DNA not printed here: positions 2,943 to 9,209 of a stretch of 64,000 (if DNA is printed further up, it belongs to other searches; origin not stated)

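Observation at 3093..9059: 1988-aa membrane-anchored protein combining an HExxH motif, two complete subtilisin domains and HEAT repeats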

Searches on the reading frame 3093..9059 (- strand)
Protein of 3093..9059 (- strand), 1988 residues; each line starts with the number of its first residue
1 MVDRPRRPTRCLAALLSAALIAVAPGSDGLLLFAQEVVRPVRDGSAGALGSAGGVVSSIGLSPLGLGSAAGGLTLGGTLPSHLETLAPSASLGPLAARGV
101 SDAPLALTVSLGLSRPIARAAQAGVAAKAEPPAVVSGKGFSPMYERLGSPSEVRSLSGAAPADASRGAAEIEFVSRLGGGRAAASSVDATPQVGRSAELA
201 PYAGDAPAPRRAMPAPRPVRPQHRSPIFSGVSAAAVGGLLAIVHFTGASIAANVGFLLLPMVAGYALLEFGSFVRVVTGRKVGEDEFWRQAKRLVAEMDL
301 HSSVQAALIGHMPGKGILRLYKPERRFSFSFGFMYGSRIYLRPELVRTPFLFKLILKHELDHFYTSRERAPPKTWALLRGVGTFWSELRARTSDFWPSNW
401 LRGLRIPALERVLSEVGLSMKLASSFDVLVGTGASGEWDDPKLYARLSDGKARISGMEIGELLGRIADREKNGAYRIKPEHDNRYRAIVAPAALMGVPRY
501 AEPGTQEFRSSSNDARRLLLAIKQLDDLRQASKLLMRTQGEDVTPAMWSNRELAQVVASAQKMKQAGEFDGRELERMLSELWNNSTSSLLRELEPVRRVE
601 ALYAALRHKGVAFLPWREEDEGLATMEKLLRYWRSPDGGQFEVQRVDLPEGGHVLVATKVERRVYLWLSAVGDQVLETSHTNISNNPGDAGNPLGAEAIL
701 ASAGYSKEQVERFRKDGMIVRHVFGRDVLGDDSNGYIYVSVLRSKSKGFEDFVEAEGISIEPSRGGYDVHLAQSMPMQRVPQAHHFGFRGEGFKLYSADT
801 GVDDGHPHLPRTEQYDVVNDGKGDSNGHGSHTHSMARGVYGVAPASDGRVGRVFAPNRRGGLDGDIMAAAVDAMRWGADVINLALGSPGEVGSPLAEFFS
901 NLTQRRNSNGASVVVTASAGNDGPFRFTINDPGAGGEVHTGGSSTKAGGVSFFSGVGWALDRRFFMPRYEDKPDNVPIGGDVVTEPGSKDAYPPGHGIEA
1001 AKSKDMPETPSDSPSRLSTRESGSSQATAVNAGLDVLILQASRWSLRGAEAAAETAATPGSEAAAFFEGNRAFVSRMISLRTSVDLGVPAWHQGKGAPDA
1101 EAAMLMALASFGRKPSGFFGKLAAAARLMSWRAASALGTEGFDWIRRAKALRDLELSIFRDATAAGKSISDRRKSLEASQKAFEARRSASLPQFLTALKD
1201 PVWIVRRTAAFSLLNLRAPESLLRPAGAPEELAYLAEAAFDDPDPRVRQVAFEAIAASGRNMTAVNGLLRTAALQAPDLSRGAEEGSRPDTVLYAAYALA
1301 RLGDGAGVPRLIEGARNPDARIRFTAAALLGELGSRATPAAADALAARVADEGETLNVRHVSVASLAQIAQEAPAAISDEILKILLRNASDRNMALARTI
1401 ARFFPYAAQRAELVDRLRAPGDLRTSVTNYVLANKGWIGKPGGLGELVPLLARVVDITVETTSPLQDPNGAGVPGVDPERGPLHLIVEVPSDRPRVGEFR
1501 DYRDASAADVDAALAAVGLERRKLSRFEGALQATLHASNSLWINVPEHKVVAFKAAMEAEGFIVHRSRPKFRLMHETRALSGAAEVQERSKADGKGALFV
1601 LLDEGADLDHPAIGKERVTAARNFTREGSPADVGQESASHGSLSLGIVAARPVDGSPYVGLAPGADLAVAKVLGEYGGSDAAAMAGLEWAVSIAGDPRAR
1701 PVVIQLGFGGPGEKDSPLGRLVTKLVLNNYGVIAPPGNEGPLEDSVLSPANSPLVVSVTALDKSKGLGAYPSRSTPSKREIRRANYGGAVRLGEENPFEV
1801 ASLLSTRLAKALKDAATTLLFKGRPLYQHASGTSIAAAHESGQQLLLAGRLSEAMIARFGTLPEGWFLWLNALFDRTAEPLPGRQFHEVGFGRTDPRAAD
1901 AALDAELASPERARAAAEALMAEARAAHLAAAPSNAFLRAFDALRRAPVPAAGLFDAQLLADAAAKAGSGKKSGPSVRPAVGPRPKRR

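Call 4: search_protein_families(library=pfam, proteins=[window:3093-9059:-], max_evalue=1)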
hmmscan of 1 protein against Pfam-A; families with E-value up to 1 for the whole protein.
window:3093-9059:- (1988 aa): 4 families
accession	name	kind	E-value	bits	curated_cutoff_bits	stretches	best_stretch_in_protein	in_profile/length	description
PF00082.27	Peptidase_S8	-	2.6e-32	112.7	21.8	2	791-1050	2-264/288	Subtilase family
PF02985.28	HEAT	-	2.4e-11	43.2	23.5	3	1191-1215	2-26/31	HEAT repeat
PF13646.12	HEAT_2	-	4.4e-10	40.1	27.7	2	1283-1366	8-87/88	HEAT repeats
PF12717.13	Cnd1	-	0.026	15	26.4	1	1195-1254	27-81/162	non-SMC mitotic condensation complex subunit 1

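Call 5: search_protein_families(library=ncbifam, proteins=[window:3093-9059:-], max_evalue=1)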
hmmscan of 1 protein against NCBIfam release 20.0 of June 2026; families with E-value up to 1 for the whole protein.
window:3093-9059:- (1988 aa): 2 families
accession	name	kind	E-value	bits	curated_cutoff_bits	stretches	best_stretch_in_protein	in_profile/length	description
TIGR03921.1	T7SS_mycosin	equivalog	1.7e-19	70.2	278.75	2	1592-1767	10-188/353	type VII secretion-associated serine protease mycosin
NF040553.1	SGO_0316_fam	subfamily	0.034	11.7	1400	1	839-921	382-463/1486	SGO_0316/SGO_0317 family LPXTG-anchored serine peptidase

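Call 9: find_homologous_proteins(query=window:3093-9059:-, max_evalue=0.00001)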
Query window:3093-9059:- (1988 aa): 3 proteins with E <= 0.00001 among 8000 candidates.
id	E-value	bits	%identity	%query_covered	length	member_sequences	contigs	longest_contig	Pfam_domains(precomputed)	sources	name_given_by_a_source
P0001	0.0e+0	4378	100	100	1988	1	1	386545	PF02985.29,PF13646.13,PF00082.28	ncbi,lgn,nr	ncbi:MAG: S8 family serine peptidase [Elusimicrobia bacterium]|nr:S8 family serine peptidase [Elusim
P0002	3.8e-207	709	36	72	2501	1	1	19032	PF02985.29,PF13646.13,PF00082.28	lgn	-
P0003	6.1e-202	692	35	73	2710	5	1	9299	PF02985.29,PF06202.21,PF02446.24,PF13646.13,PF00082.28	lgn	-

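Call 17: search_protein_families(library=pfam, proteins=[P0002, P0003], max_evalue=0.01)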
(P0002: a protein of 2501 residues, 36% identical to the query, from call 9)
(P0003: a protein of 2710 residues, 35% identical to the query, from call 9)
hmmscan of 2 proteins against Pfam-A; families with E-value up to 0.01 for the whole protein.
P0002 (2501 aa): 4 families
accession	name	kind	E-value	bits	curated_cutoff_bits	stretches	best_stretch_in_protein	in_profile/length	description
PF00082.27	Peptidase_S8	-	3.9e-38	131.8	21.8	2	765-1051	9-281/288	Subtilase family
PF13646.12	HEAT_2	-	3.7e-12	46.8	27.7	2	1164-1248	2-87/88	HEAT repeats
PF02985.28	HEAT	-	1.8e-08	34.3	23.5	0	1163-1186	2-25/31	HEAT repeat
PF00128.31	Alpha-amylase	-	7.3e-06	25.9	22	1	2006-2055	50-100/446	Alpha amylase, catalytic domain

P0003 (2710 aa): 6 families
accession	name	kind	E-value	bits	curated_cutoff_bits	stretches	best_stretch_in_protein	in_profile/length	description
PF06202.20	GDE_C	-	4e-87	293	21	1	2301-2662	8-348/367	Amylo-alpha-1,6-glucosidase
PF00082.27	Peptidase_S8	-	5.1e-33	115.1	21.8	2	765-1054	9-286/288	Subtilase family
PF02446.23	Glyco_hydro_77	-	4e-32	112.1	25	1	1851-2077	1-224/465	4-alpha-glucanotransferase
PF02985.28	HEAT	-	2.2e-08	34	23.5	0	1206-1225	8-27/31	HEAT repeat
PF13646.12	HEAT_2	-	1.1e-07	32.5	27.7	1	1152-1223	16-88/88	HEAT repeats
PF12717.13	Cnd1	-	0.0073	16.8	26.4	0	1167-1231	22-91/162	non-SMC mitotic condensation complex subunit 1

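Call 26: find_encoding_contigs(protein=P0002, flank=10000, max_places=3)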
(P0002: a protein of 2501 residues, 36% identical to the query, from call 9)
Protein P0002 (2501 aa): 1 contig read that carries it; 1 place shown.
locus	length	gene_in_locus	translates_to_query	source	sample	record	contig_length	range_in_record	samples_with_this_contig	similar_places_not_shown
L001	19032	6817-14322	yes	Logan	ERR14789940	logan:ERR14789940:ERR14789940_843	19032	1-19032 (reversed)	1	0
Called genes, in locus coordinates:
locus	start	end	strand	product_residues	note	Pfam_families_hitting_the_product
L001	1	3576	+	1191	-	?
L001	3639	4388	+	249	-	PF00149:Metallophos, PF12850:Metallophos_2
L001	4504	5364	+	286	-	-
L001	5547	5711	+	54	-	-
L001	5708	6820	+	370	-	-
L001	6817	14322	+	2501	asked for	PF00082:Peptidase_S8, PF02985:HEAT (faint), PF13646:HEAT_2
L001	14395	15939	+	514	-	PF28566:MEX1_N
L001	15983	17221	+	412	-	PF01547:SBP_bac_1, PF13416:SBP_bac_8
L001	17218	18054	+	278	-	PF00528:BPD_transp_1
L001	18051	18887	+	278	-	PF00528:BPD_transp_1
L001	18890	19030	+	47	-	?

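Call 27: find_encoding_contigs(protein=P0003, flank=10000, max_places=3)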
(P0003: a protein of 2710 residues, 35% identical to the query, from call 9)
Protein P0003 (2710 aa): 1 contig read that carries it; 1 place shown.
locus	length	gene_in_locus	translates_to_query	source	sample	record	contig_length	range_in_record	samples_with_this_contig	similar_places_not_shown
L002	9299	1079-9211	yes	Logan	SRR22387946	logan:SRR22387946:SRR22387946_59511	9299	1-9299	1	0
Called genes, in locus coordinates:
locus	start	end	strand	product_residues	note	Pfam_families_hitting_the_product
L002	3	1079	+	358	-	?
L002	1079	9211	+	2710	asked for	PF00082:Peptidase_S8, PF02985:HEAT (faint), PF13646:HEAT_2 (weak), PF02446:Glyco_hydro_77, PF06202:GDE_C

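Call 43: search_protein_families(library=pfam, alignment_id=A5, max_evalue=0.001)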
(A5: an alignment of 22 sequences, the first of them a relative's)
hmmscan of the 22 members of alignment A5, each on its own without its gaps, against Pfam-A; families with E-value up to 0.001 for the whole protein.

A. member 1, P0001 (1988 aa): 3 families
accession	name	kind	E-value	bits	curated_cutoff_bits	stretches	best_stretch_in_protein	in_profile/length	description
PF00082.27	Peptidase_S8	-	2.6e-32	112.7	21.8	2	791-1050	2-264/288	Subtilase family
PF02985.28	HEAT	-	2.4e-11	43.2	23.5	0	1191-1215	2-26/31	HEAT repeat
PF13646.12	HEAT_2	-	4.4e-10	40.1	27.7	2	1283-1366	8-87/88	HEAT repeats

B. families by the number of members that match (of 22 scanned): 13 families
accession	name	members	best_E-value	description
PF00082.27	Peptidase_S8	22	2.2e-67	Subtilase family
PF13646.12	HEAT_2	21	1.1e-19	HEAT repeats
PF02985.28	HEAT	21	2.9e-12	HEAT repeat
PF00128.31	Alpha-amylase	9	1.3e-20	Alpha amylase, catalytic domain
PF12717.13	Cnd1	4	2.4e-09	non-SMC mitotic condensation complex subunit 1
PF03130.22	HEAT_PBS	4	8.4e-08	PBS lyase HEAT-like repeat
PF13513.12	HEAT_EZ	3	0.00011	HEAT-like repeat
PF06202.20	GDE_C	2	4e-87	Amylo-alpha-1,6-glucosidase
PF02446.23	Glyco_hydro_77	2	4e-32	4-alpha-glucanotransferase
PF14701.12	hDGE_amylase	2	8.1e-06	Glycogen debranching enzyme, glucanotransferase domain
PF00011.27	HSP20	1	3.4e-05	Hsp20/alpha crystallin family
PF01055.32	Glyco_hydro_31_2nd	1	0.00028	Glycosyl hydrolases family 31 TIM-barrel domain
PF18952.6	DUF5696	1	0.00092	Family of unknown function (DUF5696)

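Call 69: search_protein_families(library=pfam, proteins=[L001:14395-15939:+, L001:4504-5364:+], max_evalue=10)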
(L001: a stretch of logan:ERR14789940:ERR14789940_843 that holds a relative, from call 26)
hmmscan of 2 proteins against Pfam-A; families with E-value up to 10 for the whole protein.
L001:14395-15939:+ (514 aa): 0 families

L001:4504-5364:+ (286 aa): 0 families

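Call 85: search_protein_families(library=ncbifam, proteins=[L001:14395-15939:+], max_evalue=0.1)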
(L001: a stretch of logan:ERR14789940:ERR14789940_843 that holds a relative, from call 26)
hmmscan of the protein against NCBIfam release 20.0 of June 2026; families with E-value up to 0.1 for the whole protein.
L001:14395-15939:+ (514 aa): 0 families
